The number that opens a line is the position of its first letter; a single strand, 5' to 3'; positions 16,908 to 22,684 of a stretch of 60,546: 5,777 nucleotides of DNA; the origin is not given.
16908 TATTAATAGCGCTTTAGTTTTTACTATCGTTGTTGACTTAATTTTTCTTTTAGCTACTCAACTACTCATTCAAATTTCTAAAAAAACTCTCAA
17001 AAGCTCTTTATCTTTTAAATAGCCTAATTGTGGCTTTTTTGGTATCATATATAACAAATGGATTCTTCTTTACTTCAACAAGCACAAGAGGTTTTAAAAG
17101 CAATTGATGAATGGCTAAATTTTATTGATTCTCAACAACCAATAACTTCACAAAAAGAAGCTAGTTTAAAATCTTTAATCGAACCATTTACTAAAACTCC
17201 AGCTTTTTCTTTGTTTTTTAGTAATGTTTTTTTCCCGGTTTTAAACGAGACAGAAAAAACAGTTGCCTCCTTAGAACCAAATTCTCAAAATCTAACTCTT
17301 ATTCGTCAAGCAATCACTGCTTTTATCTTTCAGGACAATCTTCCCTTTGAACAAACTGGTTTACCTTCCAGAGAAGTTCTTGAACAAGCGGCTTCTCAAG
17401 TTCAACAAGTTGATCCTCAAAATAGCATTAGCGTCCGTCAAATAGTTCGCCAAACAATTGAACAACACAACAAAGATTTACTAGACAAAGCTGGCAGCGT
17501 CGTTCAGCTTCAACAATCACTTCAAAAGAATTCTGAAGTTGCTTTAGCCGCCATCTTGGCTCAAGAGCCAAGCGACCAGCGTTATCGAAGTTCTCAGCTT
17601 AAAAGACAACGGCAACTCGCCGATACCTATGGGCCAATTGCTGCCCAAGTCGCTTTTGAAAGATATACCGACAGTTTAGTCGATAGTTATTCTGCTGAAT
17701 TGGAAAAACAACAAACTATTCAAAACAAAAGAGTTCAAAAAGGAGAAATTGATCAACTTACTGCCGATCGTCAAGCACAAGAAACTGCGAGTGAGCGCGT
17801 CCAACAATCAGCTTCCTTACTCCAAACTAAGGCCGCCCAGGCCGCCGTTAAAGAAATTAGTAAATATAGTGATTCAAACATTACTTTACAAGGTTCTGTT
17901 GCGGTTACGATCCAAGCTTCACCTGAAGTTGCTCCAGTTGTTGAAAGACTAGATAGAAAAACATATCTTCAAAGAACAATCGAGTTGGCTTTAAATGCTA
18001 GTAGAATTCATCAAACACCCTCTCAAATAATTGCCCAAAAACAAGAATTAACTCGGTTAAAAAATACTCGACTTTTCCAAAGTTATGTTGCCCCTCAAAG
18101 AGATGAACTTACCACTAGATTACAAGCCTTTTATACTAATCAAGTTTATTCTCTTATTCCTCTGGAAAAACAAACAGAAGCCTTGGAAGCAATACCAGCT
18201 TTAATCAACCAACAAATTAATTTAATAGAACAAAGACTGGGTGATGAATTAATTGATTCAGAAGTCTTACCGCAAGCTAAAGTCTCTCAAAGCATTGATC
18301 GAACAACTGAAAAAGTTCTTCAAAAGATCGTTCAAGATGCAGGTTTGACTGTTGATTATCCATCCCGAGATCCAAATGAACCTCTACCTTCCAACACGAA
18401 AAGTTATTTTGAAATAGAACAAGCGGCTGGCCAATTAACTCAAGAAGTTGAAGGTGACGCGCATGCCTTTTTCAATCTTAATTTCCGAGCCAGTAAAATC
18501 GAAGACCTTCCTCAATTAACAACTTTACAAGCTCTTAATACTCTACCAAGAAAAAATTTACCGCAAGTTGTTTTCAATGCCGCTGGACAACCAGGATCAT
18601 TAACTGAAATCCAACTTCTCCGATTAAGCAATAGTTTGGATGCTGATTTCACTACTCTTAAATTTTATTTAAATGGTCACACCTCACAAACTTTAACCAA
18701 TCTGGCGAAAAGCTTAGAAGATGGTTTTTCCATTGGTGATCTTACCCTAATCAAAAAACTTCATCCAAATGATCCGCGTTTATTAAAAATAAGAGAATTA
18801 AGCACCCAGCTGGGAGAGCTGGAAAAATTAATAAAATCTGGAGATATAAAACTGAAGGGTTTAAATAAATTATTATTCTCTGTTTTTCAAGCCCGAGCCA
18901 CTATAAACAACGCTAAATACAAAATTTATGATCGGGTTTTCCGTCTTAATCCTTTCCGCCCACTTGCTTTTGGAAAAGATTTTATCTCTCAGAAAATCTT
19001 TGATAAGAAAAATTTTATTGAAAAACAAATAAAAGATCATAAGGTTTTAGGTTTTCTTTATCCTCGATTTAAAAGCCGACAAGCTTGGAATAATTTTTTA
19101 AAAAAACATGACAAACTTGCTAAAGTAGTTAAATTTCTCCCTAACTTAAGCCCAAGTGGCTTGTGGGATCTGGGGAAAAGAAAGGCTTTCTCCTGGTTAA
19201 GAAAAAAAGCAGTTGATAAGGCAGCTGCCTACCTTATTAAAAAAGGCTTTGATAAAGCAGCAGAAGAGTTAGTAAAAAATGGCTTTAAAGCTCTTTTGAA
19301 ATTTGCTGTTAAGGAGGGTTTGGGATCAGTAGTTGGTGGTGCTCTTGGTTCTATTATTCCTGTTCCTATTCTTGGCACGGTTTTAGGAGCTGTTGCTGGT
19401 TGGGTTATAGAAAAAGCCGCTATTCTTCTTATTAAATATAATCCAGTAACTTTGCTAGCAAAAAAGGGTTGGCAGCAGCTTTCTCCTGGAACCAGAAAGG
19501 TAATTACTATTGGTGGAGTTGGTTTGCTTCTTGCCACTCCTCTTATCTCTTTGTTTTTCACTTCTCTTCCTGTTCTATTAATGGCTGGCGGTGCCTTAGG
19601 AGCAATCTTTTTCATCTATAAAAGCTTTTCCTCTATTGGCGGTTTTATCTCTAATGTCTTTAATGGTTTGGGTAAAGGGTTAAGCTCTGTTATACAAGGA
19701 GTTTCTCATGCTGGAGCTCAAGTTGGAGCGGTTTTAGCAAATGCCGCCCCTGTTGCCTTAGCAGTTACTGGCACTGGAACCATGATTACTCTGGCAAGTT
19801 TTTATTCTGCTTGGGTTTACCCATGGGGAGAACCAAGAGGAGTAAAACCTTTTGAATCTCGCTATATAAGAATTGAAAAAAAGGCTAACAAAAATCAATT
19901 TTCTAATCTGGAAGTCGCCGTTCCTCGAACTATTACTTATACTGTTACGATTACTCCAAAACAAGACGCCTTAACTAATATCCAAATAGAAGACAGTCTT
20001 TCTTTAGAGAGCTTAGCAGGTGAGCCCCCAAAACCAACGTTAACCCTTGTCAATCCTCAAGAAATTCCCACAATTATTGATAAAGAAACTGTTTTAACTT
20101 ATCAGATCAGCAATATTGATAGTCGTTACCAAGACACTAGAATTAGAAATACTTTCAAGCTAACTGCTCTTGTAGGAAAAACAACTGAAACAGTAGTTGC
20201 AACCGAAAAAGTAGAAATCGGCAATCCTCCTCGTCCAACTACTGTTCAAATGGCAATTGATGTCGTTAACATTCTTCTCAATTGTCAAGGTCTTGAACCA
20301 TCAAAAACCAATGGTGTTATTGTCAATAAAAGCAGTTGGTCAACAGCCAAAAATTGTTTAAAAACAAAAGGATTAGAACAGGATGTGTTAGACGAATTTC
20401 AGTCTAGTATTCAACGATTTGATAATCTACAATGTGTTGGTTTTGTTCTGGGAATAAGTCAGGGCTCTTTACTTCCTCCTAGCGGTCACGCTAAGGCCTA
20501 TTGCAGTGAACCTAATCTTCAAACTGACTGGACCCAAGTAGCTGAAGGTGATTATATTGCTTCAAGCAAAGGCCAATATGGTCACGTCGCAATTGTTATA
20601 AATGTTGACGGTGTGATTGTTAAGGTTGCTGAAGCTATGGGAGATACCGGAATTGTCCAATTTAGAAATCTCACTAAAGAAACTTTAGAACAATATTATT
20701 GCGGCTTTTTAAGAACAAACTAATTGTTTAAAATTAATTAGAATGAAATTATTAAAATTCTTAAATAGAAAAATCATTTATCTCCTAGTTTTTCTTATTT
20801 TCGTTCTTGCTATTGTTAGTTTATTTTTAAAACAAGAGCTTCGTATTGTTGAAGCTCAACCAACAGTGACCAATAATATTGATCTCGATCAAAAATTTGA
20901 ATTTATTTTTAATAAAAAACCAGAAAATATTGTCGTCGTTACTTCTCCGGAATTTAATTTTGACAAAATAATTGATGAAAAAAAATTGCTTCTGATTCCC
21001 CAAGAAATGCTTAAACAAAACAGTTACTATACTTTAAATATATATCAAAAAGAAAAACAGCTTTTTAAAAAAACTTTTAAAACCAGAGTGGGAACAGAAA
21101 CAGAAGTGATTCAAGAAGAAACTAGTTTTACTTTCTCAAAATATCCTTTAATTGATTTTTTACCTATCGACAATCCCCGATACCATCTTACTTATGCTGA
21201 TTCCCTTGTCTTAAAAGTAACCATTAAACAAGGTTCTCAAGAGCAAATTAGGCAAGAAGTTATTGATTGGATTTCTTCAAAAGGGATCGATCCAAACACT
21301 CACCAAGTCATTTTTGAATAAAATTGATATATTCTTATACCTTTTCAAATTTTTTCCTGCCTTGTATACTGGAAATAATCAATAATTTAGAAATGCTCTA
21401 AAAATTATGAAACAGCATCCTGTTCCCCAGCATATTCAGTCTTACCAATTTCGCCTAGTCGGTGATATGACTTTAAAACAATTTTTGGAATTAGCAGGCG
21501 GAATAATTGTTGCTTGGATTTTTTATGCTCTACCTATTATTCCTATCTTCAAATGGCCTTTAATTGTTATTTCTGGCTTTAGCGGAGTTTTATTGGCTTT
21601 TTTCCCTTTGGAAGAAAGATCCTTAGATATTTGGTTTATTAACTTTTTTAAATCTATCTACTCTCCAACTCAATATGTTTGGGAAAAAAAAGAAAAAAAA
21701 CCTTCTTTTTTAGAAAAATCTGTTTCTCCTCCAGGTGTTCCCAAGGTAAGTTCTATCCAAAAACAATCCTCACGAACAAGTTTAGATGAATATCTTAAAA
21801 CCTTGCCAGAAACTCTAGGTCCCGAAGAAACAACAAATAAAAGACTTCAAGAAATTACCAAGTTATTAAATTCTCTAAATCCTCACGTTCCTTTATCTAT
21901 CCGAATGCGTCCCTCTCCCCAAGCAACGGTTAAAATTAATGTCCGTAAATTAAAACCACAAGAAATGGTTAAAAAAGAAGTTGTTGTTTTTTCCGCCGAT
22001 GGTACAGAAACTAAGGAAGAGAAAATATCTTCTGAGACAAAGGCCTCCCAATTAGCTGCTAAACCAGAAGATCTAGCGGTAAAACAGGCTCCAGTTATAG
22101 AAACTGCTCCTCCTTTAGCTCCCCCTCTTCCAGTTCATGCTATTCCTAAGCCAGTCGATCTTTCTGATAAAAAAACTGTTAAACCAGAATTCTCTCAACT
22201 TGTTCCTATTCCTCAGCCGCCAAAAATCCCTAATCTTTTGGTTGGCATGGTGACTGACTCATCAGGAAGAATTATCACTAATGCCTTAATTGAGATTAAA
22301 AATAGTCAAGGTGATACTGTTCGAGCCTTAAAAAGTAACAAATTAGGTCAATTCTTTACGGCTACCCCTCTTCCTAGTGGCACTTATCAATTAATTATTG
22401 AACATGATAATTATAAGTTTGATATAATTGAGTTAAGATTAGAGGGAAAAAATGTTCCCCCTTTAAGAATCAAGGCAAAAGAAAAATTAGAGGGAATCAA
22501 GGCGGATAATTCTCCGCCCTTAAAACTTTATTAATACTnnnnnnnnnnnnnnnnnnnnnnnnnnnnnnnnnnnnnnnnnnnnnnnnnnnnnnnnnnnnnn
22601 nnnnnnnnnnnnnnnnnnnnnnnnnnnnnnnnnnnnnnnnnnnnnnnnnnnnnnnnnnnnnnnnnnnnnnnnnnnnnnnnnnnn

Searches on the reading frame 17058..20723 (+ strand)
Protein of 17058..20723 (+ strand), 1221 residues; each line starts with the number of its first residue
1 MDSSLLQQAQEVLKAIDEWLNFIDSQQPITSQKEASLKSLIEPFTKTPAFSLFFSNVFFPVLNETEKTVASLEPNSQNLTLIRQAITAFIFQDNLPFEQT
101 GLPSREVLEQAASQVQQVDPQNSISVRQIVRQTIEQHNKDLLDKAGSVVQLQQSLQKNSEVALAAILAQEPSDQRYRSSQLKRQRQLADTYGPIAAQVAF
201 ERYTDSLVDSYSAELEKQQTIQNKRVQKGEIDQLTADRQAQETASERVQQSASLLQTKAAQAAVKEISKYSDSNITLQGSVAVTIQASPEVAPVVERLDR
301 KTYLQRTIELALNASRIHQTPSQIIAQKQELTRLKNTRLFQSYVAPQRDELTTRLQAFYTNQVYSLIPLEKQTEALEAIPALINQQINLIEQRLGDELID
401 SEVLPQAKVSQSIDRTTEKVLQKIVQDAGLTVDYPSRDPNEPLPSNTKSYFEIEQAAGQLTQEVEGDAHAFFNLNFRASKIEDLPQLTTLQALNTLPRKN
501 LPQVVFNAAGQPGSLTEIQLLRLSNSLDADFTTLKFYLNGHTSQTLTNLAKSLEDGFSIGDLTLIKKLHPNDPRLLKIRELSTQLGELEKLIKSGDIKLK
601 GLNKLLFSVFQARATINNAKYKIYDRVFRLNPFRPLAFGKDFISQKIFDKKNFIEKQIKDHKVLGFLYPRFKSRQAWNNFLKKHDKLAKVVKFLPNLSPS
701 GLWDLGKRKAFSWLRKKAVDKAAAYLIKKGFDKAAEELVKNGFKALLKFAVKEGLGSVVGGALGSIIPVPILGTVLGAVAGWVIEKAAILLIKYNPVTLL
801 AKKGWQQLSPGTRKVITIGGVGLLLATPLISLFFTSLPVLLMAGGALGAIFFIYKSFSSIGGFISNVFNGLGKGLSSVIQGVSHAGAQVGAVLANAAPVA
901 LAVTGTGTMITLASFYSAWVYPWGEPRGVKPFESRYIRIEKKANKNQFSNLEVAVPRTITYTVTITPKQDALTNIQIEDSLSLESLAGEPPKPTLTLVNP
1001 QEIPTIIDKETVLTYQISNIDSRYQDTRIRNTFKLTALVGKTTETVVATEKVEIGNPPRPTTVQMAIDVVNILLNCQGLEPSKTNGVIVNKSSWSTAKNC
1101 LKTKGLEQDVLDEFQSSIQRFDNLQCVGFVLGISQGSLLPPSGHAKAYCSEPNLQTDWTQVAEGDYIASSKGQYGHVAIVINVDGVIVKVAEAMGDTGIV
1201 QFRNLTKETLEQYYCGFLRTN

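Call 5: search_protein_families(library=pfam, proteins=[window:17058-20723:+], max_evalue=0.01)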
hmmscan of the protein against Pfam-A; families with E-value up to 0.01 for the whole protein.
window:17058-20723:+ (1221 aa): 2 families
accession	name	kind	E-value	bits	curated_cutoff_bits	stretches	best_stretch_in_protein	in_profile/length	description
PF05257.22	CHAP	-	7.7e-06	26.8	26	1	1125-1192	10-79/81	CHAP domain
PF24806.1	DUF7706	-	0.0024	18.3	27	1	705-743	22-60/63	Family of unknown function (DUF7706)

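Call 8: search_protein_families(library=ncbifam, proteins=[window:17058-20723:+], max_evalue=0.1)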
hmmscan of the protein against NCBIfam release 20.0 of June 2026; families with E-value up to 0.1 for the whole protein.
window:17058-20723:+ (1221 aa): 1 family
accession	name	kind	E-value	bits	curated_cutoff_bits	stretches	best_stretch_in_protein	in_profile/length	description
TIGR01451.2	B_ant_repeat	repeat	0.088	12.8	24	0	958-982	13-38/53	DUF11 type repeat protein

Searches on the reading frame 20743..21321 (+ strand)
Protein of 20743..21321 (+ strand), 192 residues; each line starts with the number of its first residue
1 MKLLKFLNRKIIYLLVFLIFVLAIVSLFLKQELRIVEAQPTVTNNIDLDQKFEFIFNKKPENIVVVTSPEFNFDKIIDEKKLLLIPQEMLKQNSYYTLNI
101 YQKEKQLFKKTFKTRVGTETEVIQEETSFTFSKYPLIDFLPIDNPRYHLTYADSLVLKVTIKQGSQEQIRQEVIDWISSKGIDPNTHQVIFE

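Call 5: search_protein_families(library=pfam, proteins=[window:20743-21321:+], max_evalue=0.01)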
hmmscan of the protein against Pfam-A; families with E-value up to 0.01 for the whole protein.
window:20743-21321:+ (192 aa): 0 families

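Call 8: search_protein_families(library=ncbifam, proteins=[window:20743-21321:+], max_evalue=0.1)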
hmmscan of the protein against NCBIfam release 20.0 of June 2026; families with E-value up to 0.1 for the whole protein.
window:20743-21321:+ (192 aa): 1 family
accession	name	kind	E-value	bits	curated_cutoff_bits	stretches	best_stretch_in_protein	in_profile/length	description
TIGR02049.1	gshA_ferroox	equivalog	0.011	14.5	293.9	1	72-130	69-126/403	glutamate--cysteine ligase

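Call 9: search_protein_families(library=phrogs, proteins=[window:20743-21321:+], max_evalue=0.1)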
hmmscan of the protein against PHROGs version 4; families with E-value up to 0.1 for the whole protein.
window:20743-21321:+ (192 aa): 0 families

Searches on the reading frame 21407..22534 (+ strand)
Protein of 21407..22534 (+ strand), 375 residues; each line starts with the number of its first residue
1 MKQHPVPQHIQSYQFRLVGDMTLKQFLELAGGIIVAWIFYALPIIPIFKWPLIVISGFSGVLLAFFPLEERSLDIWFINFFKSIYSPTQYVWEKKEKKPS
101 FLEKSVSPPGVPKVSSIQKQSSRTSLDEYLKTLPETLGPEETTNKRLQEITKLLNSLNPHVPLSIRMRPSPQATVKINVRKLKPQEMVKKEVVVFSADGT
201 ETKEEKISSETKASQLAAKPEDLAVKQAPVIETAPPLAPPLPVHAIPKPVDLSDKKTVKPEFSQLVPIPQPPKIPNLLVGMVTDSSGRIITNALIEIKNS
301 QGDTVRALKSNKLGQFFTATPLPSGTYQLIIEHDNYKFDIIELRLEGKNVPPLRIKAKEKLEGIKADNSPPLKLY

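Call 5: search_protein_families(library=pfam, proteins=[window:21407-22534:+], max_evalue=0.01)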
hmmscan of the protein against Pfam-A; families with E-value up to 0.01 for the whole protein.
window:21407-22534:+ (375 aa): 3 families
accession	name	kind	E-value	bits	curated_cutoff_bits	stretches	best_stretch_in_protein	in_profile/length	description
PF13620.12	CarboxypepD_reg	-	2e-09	38.1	32.3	1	279-338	3-61/82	Carboxypeptidase regulatory-like domain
PF12666.12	PrgI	-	0.00012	23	27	1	5-90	1-89/91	PrgI family protein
PF13715.12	CarbopepD_reg_2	-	0.0015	19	32.2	0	280-360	3-79/88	CarboxypepD_reg-like domain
